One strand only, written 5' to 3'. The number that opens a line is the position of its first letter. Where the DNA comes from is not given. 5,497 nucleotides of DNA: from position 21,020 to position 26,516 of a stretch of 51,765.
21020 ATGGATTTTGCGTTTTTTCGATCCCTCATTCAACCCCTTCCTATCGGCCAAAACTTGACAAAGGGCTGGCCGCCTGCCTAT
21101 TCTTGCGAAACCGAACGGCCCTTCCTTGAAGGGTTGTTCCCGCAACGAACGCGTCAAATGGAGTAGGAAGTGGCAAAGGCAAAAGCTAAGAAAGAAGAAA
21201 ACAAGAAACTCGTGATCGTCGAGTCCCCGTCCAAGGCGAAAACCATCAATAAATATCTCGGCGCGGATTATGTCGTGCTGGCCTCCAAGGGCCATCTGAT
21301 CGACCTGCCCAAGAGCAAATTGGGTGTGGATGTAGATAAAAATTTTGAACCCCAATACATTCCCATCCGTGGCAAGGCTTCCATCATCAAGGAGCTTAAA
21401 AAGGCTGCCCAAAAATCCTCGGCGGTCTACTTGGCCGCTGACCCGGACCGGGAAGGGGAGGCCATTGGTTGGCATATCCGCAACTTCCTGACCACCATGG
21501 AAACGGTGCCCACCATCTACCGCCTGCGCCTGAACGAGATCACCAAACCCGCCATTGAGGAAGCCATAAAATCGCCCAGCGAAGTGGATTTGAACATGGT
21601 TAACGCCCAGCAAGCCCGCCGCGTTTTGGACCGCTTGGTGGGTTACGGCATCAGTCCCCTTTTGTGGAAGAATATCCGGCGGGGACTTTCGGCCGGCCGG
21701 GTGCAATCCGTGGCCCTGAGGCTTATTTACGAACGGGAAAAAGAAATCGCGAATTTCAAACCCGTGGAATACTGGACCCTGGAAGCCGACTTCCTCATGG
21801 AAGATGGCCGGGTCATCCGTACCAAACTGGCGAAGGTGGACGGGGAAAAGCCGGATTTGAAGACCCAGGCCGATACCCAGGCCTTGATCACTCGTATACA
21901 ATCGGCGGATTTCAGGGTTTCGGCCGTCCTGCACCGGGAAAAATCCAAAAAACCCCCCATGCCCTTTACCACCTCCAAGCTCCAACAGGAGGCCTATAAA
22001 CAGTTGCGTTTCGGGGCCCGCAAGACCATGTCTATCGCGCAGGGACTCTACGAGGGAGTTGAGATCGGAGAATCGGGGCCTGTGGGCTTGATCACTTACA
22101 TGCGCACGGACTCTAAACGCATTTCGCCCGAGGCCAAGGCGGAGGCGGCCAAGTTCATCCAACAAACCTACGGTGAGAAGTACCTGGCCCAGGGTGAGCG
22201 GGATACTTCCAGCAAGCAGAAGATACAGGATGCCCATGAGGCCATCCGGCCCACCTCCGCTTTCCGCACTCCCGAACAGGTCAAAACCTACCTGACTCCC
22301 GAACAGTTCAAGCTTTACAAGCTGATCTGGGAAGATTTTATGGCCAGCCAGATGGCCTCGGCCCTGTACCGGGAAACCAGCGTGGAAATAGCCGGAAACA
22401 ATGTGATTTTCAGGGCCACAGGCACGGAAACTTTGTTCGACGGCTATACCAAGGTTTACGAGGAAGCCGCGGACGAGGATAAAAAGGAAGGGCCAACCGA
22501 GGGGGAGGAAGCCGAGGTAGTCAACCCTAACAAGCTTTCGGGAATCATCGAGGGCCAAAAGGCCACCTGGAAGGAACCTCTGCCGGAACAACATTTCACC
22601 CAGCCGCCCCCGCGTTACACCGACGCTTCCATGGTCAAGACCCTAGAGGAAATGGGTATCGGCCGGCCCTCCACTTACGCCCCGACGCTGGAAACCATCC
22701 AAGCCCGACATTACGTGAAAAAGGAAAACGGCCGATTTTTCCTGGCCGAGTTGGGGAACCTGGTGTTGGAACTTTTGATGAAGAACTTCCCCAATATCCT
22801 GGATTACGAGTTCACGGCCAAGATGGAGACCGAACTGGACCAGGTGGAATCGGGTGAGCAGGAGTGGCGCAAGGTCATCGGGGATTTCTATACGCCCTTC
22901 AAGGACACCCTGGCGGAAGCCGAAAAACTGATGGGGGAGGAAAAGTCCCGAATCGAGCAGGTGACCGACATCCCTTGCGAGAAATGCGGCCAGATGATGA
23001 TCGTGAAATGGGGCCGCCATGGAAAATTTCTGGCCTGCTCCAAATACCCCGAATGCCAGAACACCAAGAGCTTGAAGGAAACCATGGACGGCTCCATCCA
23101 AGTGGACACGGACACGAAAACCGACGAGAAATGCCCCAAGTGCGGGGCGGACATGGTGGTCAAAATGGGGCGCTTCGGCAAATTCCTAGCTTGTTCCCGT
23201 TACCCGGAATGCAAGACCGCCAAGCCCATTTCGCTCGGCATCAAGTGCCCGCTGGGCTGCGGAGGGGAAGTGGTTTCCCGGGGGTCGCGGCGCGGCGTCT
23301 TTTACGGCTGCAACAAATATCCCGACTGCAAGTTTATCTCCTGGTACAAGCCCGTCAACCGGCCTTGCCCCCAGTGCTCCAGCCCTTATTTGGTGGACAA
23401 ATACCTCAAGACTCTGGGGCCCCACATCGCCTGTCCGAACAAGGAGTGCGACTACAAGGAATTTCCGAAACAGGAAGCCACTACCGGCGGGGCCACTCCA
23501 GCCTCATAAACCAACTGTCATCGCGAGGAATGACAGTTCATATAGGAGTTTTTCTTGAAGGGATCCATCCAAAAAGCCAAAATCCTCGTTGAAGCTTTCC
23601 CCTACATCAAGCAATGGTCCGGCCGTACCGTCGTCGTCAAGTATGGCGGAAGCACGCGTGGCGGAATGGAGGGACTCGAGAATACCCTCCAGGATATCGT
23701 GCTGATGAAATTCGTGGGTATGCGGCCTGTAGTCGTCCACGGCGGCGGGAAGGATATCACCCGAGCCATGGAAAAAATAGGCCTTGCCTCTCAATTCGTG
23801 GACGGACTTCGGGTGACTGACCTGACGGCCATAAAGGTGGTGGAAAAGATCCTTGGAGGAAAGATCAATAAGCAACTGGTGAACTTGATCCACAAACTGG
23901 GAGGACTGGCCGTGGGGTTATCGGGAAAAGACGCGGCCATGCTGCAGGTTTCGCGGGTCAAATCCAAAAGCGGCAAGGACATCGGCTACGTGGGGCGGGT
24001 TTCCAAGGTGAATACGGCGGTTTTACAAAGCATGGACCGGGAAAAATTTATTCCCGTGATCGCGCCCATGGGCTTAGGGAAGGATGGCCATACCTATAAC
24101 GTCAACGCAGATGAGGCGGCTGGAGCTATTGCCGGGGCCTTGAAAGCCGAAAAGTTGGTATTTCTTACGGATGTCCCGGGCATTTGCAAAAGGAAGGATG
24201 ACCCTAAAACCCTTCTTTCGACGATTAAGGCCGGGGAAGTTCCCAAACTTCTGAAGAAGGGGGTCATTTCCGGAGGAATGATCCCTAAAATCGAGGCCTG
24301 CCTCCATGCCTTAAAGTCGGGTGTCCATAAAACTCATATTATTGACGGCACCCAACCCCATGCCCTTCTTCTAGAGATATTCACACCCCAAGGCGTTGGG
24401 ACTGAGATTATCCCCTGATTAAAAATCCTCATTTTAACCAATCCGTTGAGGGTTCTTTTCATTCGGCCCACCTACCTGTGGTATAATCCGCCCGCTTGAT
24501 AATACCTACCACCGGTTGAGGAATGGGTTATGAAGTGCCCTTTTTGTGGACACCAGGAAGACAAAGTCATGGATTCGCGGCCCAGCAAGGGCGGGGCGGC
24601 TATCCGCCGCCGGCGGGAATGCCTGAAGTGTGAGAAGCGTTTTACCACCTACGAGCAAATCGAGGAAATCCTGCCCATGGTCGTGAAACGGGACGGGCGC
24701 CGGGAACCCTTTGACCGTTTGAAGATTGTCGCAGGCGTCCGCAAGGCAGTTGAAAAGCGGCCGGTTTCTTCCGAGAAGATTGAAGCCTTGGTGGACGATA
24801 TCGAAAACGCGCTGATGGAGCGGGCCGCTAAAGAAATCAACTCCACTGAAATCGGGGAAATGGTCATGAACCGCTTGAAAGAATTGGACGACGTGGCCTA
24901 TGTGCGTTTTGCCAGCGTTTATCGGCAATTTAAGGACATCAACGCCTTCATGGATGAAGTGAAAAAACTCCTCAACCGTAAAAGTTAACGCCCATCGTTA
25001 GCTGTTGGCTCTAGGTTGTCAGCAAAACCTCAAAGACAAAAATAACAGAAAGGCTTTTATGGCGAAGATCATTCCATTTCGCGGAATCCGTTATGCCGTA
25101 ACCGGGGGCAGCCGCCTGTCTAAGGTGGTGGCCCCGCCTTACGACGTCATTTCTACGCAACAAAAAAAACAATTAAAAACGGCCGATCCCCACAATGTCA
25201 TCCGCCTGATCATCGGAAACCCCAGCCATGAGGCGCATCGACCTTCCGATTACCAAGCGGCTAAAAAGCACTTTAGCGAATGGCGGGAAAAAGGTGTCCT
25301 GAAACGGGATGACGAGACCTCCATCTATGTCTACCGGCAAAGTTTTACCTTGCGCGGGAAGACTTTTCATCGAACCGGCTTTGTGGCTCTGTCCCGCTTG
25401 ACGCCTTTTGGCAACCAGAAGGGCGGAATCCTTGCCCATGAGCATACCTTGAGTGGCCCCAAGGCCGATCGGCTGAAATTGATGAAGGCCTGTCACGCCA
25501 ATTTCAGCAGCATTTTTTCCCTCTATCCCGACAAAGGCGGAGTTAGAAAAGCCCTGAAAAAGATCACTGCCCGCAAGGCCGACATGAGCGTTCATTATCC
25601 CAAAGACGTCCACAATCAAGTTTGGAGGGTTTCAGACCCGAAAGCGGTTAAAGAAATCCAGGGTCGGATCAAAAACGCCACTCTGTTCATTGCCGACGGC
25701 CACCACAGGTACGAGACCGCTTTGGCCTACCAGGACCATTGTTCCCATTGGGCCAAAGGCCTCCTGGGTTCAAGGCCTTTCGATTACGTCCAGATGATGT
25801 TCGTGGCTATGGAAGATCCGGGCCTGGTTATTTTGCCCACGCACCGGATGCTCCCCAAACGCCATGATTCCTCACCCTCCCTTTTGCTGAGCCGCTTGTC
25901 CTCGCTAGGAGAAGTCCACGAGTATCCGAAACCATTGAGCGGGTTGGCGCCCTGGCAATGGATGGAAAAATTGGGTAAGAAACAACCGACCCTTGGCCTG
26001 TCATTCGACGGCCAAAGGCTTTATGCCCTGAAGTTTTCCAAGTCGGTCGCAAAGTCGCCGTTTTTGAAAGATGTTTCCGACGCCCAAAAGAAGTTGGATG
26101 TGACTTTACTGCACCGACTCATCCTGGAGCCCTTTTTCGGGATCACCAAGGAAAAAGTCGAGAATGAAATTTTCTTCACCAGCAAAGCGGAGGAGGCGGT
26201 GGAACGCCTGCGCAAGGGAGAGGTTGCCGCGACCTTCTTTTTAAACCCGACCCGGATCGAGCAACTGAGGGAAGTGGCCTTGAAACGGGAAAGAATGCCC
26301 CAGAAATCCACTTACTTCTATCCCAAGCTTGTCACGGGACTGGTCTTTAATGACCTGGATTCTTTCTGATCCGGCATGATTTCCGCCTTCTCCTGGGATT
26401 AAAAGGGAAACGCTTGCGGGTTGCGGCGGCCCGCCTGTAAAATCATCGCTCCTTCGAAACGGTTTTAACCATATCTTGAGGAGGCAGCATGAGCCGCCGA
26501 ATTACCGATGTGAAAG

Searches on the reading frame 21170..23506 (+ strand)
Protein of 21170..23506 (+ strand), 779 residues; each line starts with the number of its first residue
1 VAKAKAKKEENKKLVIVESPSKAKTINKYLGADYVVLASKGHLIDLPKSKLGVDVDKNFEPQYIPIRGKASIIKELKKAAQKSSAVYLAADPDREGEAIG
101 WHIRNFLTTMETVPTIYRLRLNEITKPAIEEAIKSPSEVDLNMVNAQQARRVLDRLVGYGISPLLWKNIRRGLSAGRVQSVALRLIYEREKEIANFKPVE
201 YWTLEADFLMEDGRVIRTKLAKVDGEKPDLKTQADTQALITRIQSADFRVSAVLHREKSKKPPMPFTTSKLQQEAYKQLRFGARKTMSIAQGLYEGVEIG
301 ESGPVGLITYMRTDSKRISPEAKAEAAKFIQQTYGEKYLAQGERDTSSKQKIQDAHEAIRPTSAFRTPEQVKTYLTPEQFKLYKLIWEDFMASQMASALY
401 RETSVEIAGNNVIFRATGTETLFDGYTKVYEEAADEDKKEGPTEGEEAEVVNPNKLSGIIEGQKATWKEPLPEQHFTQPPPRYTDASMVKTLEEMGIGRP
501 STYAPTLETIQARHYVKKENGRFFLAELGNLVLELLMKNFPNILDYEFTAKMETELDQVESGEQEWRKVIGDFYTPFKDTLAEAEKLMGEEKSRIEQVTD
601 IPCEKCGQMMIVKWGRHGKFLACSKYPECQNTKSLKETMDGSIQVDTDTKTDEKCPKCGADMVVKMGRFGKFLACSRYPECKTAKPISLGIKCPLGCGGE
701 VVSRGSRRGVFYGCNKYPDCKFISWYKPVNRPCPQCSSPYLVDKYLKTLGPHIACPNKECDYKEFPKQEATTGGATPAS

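Call 7: search_protein_families(library=pfam, proteins=[window:21170-23506:+], max_evalue=0.001)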
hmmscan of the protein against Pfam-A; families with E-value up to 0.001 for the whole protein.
window:21170-23506:+ (779 aa): 3 families
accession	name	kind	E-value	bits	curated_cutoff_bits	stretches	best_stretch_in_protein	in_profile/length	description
PF01131.25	Topoisom_bac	-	3.8e-121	405.4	35.1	1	139-570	2-410/411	DNA topoisomerase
PF01396.24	Zn_ribbon_Top1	-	1.3e-42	143.8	32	3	652-687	1-36/39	Topoisomerase DNA binding C4 zinc finger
PF01751.28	Toprim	-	4.8e-22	78.4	23.1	1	13-124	1-96/96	Toprim domain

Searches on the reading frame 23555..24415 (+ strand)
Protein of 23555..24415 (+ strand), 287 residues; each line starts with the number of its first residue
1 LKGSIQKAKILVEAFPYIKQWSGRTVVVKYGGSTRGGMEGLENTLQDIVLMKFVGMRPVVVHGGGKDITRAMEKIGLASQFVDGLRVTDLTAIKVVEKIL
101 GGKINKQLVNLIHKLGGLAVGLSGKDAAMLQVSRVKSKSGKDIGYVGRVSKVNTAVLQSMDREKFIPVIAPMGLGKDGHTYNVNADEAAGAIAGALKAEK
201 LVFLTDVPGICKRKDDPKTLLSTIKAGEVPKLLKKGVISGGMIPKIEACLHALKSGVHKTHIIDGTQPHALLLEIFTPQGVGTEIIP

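Call 7: search_protein_families(library=pfam, proteins=[window:23555-24415:+], max_evalue=0.001)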
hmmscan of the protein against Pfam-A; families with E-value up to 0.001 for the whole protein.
window:23555-24415:+ (287 aa): 1 family
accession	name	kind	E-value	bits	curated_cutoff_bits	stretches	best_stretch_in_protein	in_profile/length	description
PF00696.33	AA_kinase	-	3.7e-43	148.4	24.9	1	25-264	2-234/234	Amino acid kinase family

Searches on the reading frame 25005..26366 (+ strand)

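Call 7: search_protein_families(library=pfam, proteins=[window:25005-26366:+], max_evalue=0.001)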
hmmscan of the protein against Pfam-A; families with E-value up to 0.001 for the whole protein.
window:25005-26366:+ (454 aa): 1 family
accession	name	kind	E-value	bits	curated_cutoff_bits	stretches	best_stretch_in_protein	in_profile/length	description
PF06245.16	DUF1015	-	1.4e-81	274.4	25.8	1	22-367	1-325/325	Protein of unknown function (DUF1015)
